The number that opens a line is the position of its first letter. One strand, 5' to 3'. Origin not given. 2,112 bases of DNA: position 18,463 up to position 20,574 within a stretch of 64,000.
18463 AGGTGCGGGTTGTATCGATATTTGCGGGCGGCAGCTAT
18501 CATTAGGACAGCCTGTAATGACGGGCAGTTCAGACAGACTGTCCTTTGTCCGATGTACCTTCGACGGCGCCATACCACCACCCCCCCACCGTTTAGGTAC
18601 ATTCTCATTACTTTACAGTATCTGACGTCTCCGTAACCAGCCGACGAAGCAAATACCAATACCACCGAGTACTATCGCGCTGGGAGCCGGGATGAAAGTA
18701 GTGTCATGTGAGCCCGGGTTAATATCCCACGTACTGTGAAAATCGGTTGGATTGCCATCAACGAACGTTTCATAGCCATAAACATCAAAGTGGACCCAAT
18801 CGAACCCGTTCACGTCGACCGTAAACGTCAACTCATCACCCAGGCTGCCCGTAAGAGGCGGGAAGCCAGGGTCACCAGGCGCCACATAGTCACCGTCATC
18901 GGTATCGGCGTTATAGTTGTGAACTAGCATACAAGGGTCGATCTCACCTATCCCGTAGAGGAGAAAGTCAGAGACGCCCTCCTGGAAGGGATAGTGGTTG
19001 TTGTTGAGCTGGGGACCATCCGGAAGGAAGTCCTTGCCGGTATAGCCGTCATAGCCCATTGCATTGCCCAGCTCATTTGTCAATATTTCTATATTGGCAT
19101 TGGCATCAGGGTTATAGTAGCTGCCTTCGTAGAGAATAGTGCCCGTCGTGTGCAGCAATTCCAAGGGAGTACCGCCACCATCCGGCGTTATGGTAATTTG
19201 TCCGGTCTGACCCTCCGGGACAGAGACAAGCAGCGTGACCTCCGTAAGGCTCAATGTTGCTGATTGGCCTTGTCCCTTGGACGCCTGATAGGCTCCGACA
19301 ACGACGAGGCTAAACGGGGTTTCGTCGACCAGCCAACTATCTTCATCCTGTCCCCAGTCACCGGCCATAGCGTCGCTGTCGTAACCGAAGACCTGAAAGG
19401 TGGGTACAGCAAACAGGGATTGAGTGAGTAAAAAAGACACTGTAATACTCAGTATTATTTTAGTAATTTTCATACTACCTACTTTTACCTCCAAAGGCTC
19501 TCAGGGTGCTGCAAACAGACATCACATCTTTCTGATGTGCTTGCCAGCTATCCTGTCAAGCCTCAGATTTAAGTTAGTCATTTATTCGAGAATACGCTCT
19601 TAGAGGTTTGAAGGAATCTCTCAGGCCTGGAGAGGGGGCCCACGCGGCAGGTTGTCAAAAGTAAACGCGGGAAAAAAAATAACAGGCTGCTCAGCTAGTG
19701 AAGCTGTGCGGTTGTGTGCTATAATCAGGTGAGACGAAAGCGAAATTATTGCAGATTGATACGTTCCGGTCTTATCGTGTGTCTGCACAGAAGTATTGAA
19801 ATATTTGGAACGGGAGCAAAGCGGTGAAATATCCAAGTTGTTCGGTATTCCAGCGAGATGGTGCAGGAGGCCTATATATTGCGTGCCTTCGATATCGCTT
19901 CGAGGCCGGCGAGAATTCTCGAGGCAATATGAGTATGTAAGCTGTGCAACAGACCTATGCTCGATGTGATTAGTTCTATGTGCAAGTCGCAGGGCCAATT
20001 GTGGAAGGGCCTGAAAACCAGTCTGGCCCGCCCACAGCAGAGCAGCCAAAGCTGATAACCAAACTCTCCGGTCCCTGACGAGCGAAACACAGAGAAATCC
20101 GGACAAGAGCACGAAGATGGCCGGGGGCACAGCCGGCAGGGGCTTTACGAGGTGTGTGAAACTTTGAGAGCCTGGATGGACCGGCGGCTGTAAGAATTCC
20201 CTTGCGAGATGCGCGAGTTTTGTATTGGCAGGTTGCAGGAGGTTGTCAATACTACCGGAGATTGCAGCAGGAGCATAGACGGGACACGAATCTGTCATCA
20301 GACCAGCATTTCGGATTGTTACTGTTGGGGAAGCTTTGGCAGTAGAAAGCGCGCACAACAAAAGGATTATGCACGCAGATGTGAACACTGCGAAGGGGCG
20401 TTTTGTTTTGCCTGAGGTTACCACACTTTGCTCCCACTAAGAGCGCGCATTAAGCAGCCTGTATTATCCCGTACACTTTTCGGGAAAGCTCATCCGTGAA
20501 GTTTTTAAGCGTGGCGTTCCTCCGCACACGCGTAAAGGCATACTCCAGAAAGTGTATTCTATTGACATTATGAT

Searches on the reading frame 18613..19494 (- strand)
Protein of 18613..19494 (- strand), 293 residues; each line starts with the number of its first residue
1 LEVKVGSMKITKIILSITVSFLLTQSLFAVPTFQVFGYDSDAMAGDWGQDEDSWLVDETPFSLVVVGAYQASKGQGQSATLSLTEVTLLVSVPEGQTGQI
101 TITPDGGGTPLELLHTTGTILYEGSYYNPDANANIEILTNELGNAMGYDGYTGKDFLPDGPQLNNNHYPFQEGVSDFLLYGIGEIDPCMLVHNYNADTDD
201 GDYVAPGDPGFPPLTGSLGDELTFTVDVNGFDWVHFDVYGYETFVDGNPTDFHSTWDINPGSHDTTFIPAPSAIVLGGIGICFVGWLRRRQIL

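Call 14: search_protein_families(library=pfam, proteins=[window:18613-19494:-], max_evalue=0.001)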
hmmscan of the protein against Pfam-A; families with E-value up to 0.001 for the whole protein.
window:18613-19494:- (293 aa): 0 families

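Call 29: search_protein_families(library=ncbifam, proteins=[window:18613-19494:-], max_evalue=0.001)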
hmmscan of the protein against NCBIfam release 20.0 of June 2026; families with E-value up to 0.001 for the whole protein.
window:18613-19494:- (293 aa): 1 family
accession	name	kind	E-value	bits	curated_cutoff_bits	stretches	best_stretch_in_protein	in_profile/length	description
NF038141.1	choice_anch_N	equivalog_domain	3.9e-20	73.2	40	1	29-266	1-184/184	choice-of-anchor N protein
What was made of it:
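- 18613..19494 (-): Candidate substrate: a choice-of-anchor N protein with a PEP-CTERM-like tail, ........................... NF038141 scores 73 bits (cut-off 40) (call 29).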

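Call 40: search_protein_families(library=ncbifam, proteins=[window:18613-19494:-], max_evalue=1)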
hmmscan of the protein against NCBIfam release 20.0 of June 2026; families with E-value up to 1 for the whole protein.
window:18613-19494:- (293 aa): 4 families
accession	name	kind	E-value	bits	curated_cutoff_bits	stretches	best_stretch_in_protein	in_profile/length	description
NF038141.1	choice_anch_N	equivalog_domain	3.9e-20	73.2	40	1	29-266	1-184/184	choice-of-anchor N protein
NF041538.1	PEP_EDSA_1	subfamily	0.04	13.6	100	1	266-291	283-307/307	EDSAP-1 family PEP-CTERM protein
NF038129.1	PEP_NF038129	equivalog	0.046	13.6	65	1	264-291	167-194/194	NF038129 family PEP-CTERM protein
NF033947.0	PEP-cistern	hypoth_equivalog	0.12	12.1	60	1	218-290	125-195/195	cistern family PEP-CTERM protein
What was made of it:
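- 18613..19494 (-): Weak matches to the ends of PEP-CTERM families (E 0.04) are in call 40.
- On Exosortase (TIGR02602 / PF09721): The matches to PEP-CTERM family ends are weak (E 0.04, call 40).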

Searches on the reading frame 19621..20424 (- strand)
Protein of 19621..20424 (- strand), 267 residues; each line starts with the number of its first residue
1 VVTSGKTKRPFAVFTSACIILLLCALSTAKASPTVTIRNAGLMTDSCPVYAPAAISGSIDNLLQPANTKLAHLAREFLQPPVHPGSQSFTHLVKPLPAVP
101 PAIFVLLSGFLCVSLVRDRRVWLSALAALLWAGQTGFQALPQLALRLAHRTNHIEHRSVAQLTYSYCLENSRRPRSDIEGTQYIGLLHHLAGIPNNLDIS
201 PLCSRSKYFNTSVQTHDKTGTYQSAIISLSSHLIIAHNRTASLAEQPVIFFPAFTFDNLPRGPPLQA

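Call 14: search_protein_families(library=pfam, proteins=[window:19621-20424:-], max_evalue=0.001)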
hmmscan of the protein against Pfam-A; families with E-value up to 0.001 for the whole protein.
window:19621-20424:- (267 aa): 0 families

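Call 29: search_protein_families(library=ncbifam, proteins=[window:19621-20424:-], max_evalue=0.001)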
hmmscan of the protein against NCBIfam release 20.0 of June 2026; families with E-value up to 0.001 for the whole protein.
window:19621-20424:- (267 aa): 0 families
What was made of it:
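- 19621..20424 (-): Conserved 267-aa membrane protein of unknown function. Its best-conserved part is an internal PEP-CTERM-like stretch. No family hit (calls 14, 29).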
